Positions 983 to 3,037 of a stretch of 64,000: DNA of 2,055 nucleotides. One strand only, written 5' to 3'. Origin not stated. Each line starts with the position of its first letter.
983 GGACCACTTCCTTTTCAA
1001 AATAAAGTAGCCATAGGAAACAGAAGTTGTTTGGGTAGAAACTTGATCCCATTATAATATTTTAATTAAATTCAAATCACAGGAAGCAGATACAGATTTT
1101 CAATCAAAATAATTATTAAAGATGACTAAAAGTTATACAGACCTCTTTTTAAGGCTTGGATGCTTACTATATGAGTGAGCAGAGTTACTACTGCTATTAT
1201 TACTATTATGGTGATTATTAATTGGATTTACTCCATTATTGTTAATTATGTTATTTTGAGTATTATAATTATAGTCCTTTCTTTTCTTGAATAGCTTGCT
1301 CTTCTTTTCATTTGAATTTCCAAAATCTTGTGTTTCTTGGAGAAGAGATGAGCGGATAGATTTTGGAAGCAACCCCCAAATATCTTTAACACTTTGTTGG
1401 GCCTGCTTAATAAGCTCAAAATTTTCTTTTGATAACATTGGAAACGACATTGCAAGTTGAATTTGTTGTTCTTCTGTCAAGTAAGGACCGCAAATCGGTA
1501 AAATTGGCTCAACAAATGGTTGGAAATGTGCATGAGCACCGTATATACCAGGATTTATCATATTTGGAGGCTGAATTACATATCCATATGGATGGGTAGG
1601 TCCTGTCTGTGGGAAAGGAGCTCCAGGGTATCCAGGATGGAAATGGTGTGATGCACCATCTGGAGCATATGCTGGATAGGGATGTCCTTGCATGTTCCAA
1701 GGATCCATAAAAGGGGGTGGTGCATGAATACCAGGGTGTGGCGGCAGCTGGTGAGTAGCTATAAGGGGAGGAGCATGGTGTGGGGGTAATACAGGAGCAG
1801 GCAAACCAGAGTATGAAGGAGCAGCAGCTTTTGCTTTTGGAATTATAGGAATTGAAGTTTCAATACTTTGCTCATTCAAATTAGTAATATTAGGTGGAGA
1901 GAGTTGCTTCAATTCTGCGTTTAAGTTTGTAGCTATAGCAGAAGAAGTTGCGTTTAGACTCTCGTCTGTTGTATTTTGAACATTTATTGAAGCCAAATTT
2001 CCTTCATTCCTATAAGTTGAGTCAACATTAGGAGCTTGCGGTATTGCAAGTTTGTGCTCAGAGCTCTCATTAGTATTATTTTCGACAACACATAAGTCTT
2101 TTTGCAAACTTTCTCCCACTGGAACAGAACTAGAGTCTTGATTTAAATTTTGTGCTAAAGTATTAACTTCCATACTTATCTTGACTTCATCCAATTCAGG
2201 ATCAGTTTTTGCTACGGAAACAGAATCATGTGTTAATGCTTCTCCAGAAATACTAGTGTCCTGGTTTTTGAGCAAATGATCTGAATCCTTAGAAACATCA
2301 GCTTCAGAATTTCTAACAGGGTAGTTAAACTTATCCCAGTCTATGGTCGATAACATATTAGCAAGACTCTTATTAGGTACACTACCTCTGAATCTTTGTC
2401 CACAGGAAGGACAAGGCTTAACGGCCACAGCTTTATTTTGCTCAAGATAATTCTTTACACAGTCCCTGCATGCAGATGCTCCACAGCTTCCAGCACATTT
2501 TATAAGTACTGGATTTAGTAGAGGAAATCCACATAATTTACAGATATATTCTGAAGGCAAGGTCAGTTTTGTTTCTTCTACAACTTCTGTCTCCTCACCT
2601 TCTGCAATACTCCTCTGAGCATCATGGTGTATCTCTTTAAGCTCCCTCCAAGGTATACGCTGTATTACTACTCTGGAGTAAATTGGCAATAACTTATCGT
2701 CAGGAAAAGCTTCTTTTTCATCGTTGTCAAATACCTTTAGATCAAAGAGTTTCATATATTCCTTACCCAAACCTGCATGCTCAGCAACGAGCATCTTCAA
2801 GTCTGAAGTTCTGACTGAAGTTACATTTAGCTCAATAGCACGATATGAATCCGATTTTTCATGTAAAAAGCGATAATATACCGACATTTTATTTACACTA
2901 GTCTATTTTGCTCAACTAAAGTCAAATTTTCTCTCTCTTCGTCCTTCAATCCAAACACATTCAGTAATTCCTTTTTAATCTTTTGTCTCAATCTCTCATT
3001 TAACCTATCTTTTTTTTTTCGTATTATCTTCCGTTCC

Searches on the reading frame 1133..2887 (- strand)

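Call 27: search_protein_families(library=pfam, proteins=[window:1133-2887:-], max_evalue=0.0001)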
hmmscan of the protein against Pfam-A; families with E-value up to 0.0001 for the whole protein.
window:1133-2887:- (584 aa): 1 family
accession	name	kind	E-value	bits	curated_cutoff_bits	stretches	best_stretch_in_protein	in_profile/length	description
PF08783.17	DWNN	-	2.8e-12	47.1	26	1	3-79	1-74/74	DWNN domain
